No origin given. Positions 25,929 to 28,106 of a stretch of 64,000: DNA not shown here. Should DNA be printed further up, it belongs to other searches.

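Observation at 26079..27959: Orphan MshE-like ATPase with tandem MshEN (c-di-GMP-binding type) motifs and an extra C-terminal four-CxxC zinc-ribbon tail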

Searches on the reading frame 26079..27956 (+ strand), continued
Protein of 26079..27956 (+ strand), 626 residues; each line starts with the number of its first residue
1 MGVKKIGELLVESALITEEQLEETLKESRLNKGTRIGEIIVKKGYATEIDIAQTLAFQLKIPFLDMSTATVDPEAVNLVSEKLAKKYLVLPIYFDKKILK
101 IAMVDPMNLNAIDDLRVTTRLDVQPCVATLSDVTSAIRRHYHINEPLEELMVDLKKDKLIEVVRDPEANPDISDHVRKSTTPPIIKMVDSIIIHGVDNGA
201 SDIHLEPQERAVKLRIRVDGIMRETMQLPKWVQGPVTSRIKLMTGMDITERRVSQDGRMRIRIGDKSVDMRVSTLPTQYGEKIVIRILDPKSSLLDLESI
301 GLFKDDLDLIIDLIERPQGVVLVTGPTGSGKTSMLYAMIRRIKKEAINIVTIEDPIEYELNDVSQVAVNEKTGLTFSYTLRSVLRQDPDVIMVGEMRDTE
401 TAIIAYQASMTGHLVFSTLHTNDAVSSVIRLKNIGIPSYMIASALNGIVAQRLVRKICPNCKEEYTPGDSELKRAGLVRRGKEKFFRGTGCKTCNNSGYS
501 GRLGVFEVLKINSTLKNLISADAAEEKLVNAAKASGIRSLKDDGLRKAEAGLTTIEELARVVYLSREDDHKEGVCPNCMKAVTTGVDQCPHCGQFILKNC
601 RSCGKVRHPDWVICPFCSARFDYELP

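Call 62: find_encoding_contigs(protein=P0118, flank=8000, max_places=1)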
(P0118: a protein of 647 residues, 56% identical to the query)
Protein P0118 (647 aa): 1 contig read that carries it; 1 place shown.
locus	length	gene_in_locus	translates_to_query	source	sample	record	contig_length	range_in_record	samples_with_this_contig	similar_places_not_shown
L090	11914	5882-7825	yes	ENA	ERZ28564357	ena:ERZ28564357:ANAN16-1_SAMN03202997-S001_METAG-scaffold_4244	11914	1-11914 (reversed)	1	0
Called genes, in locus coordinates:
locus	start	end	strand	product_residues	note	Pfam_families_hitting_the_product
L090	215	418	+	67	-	PF00313:CSD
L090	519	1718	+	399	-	PF13742:tRNA_anti_2, PF01336:tRNA_anti-codon, PF02601:Exonuc_VII_L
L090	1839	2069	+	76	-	PF02609:Exonuc_VII_S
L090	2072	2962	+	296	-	PF00348:polyprenyl_synt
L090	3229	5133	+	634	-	PF13292:DXP_synthase_N, PF00456:Transketolase_N (faint), PF02775:TPP_enzyme_C (weak), PF00676:E1_dh (weak), PF02779:Transket_pyr, PF02780:Transketolase_C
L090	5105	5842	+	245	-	PF01479:S4 (weak), PF01728:FtsJ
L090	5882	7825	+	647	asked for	PF05157:MshEN, PF00437:T2SSE, PF13248:Zn_ribbon_3 (faint), PF12773:DZR (weak), PF13240:Zn_Ribbon_1 (faint)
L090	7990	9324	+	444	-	PF01656:CbiA (faint), PF02881:SRP54_N, PF06414:Zeta_toxin (faint), PF00448:SRP54, PF13401:AAA_22 (faint), PF02978:SRP_SPB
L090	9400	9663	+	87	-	PF00886:Ribosomal_S16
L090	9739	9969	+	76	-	PF13083:KH_KhpA-B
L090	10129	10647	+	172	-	PF01782:RimM, PF05239:PRC, PF24986:PRC_RimM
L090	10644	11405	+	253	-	PF01746:tRNA_m1G_MT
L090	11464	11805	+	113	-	PF01245:Ribosomal_L19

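Call 65: search_protein_families(library=pfam, proteins=[L047:11765-12985:+, L059:11517-12725:+, L059:7986-9971:+, L047:8838-9920:+, L047:7876-8838:+, L059:12871-13323:+, L059:14801-15736:+, L059:15724-17070:+, L047:16375-19353:+, L047:12678-13565:+], max_evalue=0.001)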
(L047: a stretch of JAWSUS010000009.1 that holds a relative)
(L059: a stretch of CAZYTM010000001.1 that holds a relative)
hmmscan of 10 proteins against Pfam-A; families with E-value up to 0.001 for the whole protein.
L047:11765-12985:+ (407 aa): 1 family
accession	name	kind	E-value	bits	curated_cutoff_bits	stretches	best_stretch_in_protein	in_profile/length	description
PF00482.28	T2SSF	-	3.7e-58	195.4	25.2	2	276-398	1-125/125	Type II secretion system (T2SS), protein F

L059:11517-12725:+ (403 aa): 1 family
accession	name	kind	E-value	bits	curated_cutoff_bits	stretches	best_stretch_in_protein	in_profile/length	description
PF00482.28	T2SSF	-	2.9e-60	202.2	25.2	2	70-192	2-125/125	Type II secretion system (T2SS), protein F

L059:7986-9971:+ (662 aa): 3 families
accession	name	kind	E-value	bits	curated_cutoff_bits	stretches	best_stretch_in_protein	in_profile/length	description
PF00263.26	Secretin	-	3.7e-53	180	27.5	1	450-612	1-169/169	Bacterial type II and III secretion system protein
PF03958.22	Secretin_N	-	3.1e-30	104.6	28.2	3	288-371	2-69/69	Bacterial type II/III secretion system short domain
PF21305.2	type_II_gspD_N0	-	7e-26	90.3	27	1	43-112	1-71/71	GspD-like, N0 domain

L047:8838-9920:+ (361 aa): 13 families
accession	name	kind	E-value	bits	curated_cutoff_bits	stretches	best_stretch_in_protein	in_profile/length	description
PF14559.12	TPR_19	-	4e-13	49.9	25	2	220-287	2-68/68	Tetratricopeptide repeat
PF13432.12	TPR_16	-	2e-12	47.7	32.7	2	290-342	9-61/65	Tetratricopeptide repeat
PF07719.23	TPR_2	-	1e-11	44.4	27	1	176-206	2-32/34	Tetratricopeptide repeat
PF13428.12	TPR_14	-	4.7e-09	36.5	23.5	0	214-252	6-44/44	Tetratricopeptide repeat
PF13431.12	TPR_17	-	6.9e-09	35.7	24.4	0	301-332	2-33/34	Tetratricopeptide repeat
PF13181.12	TPR_8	-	4.9e-08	33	25.7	0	314-339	3-28/34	Tetratricopeptide repeat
PF00515.34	TPR_1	-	5.6e-08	32.7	27.8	0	181-206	7-32/34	Tetratricopeptide repeat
PF24575.1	TPR_Slam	-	2.7e-07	31.4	35.2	0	172-229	44-101/104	Surface lipoprotein assembly modifier, N-terminal TPR repeats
PF13414.12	TPR_11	-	3.1e-07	30.4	26.8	0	186-220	5-39/42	TPR repeat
PF23914.1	TPR_CcmH_CycH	-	7e-06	26.4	42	0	228-309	69-152/158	Cytochrome c-type biogenesis protein H TPR domain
PF13429.12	TPR_15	-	2.1e-05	24.6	26.2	1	217-338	154-274/280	Tetratricopeptide repeat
PF03704.23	BTAD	-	9.2e-05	23.3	22.1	0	282-339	66-123/146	Bacterial transcriptional activator domain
PF13176.12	TPR_7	-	0.00095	19.5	27.9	0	314-340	1-29/36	Tetratricopeptide repeat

L047:7876-8838:+ (321 aa): 6 families
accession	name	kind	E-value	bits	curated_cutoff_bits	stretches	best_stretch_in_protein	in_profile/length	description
PF13401.12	AAA_22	-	1.4e-27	97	27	1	55-187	2-130/130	AAA domain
PF13191.12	AAA_16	-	2.7e-11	44.7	32.6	1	49-172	15-164/167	AAA ATPase domain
PF13604.12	AAA_30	-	0.00019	21.7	27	1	48-168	8-115/191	AAA domain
PF01637.24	ATPase_2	-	0.00026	21.3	33.2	1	48-152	10-123/225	ATPase domain predominantly from Archaea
PF25199.1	nSTAND_NTPase5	-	0.00067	19.9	34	0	129-180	85-133/145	Novel STAND NTPase 5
PF00004.35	AAA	-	0.00072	20.4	21.2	0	63-177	3-104/131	ATPase family associated with various cellular activities (AAA)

L059:12871-13323:+ (151 aa): 2 families
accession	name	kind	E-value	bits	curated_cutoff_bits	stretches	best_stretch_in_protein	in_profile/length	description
PF08334.16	T2SSG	-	1.5e-43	147.7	21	1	37-148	1-108/108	Type II secretion system (T2SS), protein G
PF07963.17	N_methyl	-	1.6e-08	34.2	21.2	1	10-34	2-26/27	Prokaryotic N-terminal methylation motif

L059:14801-15736:+ (312 aa): 3 families
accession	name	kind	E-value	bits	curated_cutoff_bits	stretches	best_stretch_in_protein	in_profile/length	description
PF21687.3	T2SSK_1st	-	8.5e-27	94.4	26.2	1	100-203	1-106/107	Type II secretion system (T2SS), protein K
PF03934.19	T2SSK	-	4.4e-11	43.4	24.2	1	213-263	1-51/63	Type II secretion system (T2SS), protein K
PF12836.13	HHH_3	-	8.9e-11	42.2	27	1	212-260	5-53/65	Helix-hairpin-helix motif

L059:15724-17070:+ (449 aa): 1 family
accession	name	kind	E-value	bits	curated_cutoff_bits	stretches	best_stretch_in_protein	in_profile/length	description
PF12693.12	GspL_C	-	1.5e-12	48.1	29.6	1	295-433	5-146/158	GspL periplasmic domain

L047:16375-19353:+ (993 aa): 1 family
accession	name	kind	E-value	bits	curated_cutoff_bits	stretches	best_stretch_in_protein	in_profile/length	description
PF20419.3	DUF6701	-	8.1e-135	451.6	27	1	427-991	2-577/577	Family of unknown function (DUF6701)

L047:12678-13565:+ (296 aa): 1 family
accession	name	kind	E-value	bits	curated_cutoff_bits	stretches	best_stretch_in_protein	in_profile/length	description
PF07963.17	N_methyl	-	2.7e-06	27.2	21.2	1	120-141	4-25/27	Prokaryotic N-terminal methylation motif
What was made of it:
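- On MshE (MSHA pilus ATPase): Compare the MSHA-type locus L047 (call 65).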

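Call 68: search_protein_families(library=ncbifam, proteins=[L003:12001-12573:+, L005:11957-12604:+, L068:1218-1814:+, L068:1817-2266:+, L003:8808-9917:+, L088:9938-10444:-], max_evalue=0.001)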
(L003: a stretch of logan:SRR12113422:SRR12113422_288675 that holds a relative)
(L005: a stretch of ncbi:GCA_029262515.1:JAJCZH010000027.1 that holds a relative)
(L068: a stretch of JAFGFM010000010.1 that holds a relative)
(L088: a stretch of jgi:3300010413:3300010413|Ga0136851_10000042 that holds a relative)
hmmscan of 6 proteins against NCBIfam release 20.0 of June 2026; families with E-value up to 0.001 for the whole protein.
L003:12001-12573:+ (191 aa): 2 families
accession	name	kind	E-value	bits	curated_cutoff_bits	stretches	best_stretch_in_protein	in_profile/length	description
TIGR04257.1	nanowire_3heme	domain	5.3e-18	64.9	40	1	119-183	9-75/75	c(7)-type cytochrome triheme domain-containing protein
NF041781.1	mnquin_red_QrcA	equivalog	0.00098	18.8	180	0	121-182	105-173/174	menaquinone reductase multiheme cytochrome c subunit QrcA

L005:11957-12604:+ (216 aa): 2 families
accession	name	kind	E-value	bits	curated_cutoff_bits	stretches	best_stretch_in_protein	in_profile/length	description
TIGR04257.1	nanowire_3heme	domain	2.2e-17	63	40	1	115-180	8-75/75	c(7)-type cytochrome triheme domain-containing protein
NF041781.1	mnquin_red_QrcA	equivalog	8.1e-05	22.3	180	1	117-179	104-173/174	menaquinone reductase multiheme cytochrome c subunit QrcA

L068:1218-1814:+ (199 aa): 0 families

L068:1817-2266:+ (150 aa): 12 families
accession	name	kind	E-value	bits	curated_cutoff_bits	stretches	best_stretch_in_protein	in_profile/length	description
NF041775.1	typeIV_PilA_Myxo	equivalog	3.6e-12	46.7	400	1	5-64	10-69/214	type IV pilin protein PilA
NF041013.1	T4P_ComGE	equivalog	2e-09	37.4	49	1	4-63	2-61/83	competence type IV pilus minor pilin ComGE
NF040999.1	pilin_ComGC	equivalog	1.1e-08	35.1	75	1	5-64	1-60/84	competence type IV pilus major pilin ComGC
NF007862.0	PRK10574.1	equivalog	1.8e-08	34.6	138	1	4-33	3-32/145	prepilin peptidase-dependent pilin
TIGR01710.1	typeII_sec_gspG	equivalog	3.1e-08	33.7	88.85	1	6-64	1-59/134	type II secretion system major pseudopilin GspG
TIGR02532.1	IV_pilin_GFxxxE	domain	1.5e-07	30.9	16.3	1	5-28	1-24/24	prepilin-type N-terminal cleavage/methylation domain-containing protein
TIGR01708.2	typeII_sec_gspH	equivalog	3.4e-07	30.4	80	1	6-32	2-28/169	type II secretion system minor pseudopilin GspH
NF041002.1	pilin_ComGF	equivalog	1.4e-05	25.3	80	1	5-80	1-74/139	competence type IV pilus minor pilin ComGF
TIGR02596.1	TIGR02596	subfamily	0.00011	22.3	70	1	8-55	1-49/196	Verru_Chthon cassette protein D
NF007848.0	PRK10557.1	equivalog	0.00044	19.6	120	1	1-55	6-60/192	prepilin peptidase-dependent protein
NF007800.0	PRK10506.1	equivalog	0.0005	19.9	158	1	4-39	7-42/163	prepilin peptidase-dependent protein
NF040982.1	ComGD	equivalog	0.00099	19.5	70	0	5-37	1-33/139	competence type IV pilus minor pilin ComGD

L003:8808-9917:+ (370 aa): 56 families (the best 25 are shown)
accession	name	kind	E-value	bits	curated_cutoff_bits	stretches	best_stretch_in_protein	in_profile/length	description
NF040684.1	PorD_Arch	equivalog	1.4e-09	37.9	120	1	180-242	18-82/85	pyruvate synthase subunit PorD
NF038196.1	ferrodoxin_EFR1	subfamily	4.1e-09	36.8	75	1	190-244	181-234/242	EFR1 family ferrodoxin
TIGR02179.1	PorD_KorD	subfamily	9.4e-09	35.3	60.05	1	178-241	9-74/78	2-oxoacid:acceptor oxidoreductase, delta subunit, pyruvate/2-ketoisovalerate family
NF040770.1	hetero_SS_HdrA2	exception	1.4e-08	33.3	1100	1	179-275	563-654/777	CoB-CoM heterodisulfide reductase HdrA2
NF058577.1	FdxA_fam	equivalog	2.9e-08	33.8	65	1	195-236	8-50/52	4Fe-4S ferredoxin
NF041891.1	hdrA_Methbact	equivalog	4.2e-08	31.9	1300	1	190-289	568-665/762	ferredoxin:CoB-CoM heterodisulfide reductase subunit HdrA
TIGR03294.1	FrhG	equivalog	1.1e-07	31.8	245.5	1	192-239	172-220/228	coenzyme F420 hydrogenase subunit gamma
TIGR01944.1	rnfB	subfamily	1.1e-07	31.6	68.7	1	183-248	103-169/190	RnfABCDGE type electron transport complex subunit B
NF043039.1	HgcAB_like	equivalog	1.8e-07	31.1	285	1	172-239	287-349/350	HgcAB-like fusion protein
TIGR04395.1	cutC_activ_rSAM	equivalog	1.8e-07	30.7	360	1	174-249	37-113/309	choline TMA-lyase-activating enzyme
NF041836.1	rnfB_Methano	equivalog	2.1e-07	30.6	445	1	193-242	215-265/265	Rnf electron transport complex subunit RnfB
NF005503.0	PRK07118.1-2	equivalog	2.6e-07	30.2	252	1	195-242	139-187/292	RnfABCDGE type electron transport complex subunit B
TIGR04041.1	activase_YjjW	hypoth_equivalog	3.2e-07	30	250.2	1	195-240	42-88/276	YjjW family glycine radical enzyme activase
NF045992.1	CircClkLdpA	equivalog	4.1e-07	29.4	450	1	191-248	104-161/360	circadian clock protein LdpA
NF041778.1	hetero_SS_HdrA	equivalog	4.7e-07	28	1400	1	186-287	579-674/771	ferredoxin:CoB-CoM heterodisulfide reductase subunit HdrA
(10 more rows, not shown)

L088:9938-10444:- (169 aa): 8 families
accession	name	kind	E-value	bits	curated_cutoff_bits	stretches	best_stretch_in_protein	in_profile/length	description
TIGR00782.1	ccoP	equivalog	1.2e-14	54.3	179.95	1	61-168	85-192/285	cytochrome-c oxidase, cbb3-type subunit III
NF045774.1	cytochro_C551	exception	7.7e-08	32.3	118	1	77-137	33-90/110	cytochrome c551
NF045773.1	cytochro_C550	exception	3.2e-07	30.3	125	1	79-135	45-98/118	cytochrome c550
NF011054.0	PRK14486.1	equivalog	6.4e-07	29.2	447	1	58-167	189-289/294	putative bifunctional cbb3-type cytochrome c oxidase subunit II/cytochrome c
NF050122.1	bc1_QcrC_actin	exception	3.1e-06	26.7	200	1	68-113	28-71/253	cytochrome bc1 complex diheme cytochrome c subunit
TIGR03874.1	4cys_cytochr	equivalog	2.3e-05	24.2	161.75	1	89-138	39-86/143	c-type cytochrome, methanol metabolism-related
NF045930.1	Cytc6PetJCyano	equivalog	0.00023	21.1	135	1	72-165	17-102/110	cytochrome c6 PetJ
TIGR02603.1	CxxCH_TIGR02603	domain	0.00098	19.1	68.15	0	82-115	2-35/134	putative heme-binding domain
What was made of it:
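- The cytochrome matches TIGR04257 'nanowire_3heme' (call 68). The L088 cytochrome is of an unrelated cbb3 type and is convergent (call 68).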

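Call 69: find_encoding_contigs(protein=window:26079-27956:+, flank=2000, max_places=4)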
Protein window:26079-27956:+ (626 aa): no gene with exactly this product is on record in the collection.

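Call 70: find_encoding_contigs(protein=P0001, flank=3000, max_places=3)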
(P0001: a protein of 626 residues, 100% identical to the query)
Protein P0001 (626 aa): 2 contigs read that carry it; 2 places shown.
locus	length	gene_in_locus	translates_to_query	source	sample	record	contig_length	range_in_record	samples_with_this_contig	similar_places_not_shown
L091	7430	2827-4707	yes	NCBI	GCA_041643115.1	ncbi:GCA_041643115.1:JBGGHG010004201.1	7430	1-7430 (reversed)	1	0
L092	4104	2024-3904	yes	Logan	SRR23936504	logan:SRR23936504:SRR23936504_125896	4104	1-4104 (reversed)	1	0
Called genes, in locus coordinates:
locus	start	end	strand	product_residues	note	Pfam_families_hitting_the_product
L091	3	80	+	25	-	?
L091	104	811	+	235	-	PF01553:Acyltransferase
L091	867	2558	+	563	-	PF00753:Lactamase_B, PF23023:Anti-Pycsar_Apyc1 (faint), PF12706:Lactamase_B_2, PF22505:RNase_J_b_CASP, PF07521:RMMBL, PF17770:RNase_J_C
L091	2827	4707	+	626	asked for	PF05157:MshEN, PF00437:T2SSE, PF12773:DZR (weak)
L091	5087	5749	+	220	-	PF14522:Cytochrome_C7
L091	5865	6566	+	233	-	PF04002:RadC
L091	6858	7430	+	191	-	?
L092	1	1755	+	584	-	?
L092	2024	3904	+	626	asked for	PF05157:MshEN, PF00437:T2SSE, PF12773:DZR (weak)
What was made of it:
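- Tried and rejected: Exact look-up of the window protein by DNA reference failed (call 69), but the identical P0001 worked (call 70).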
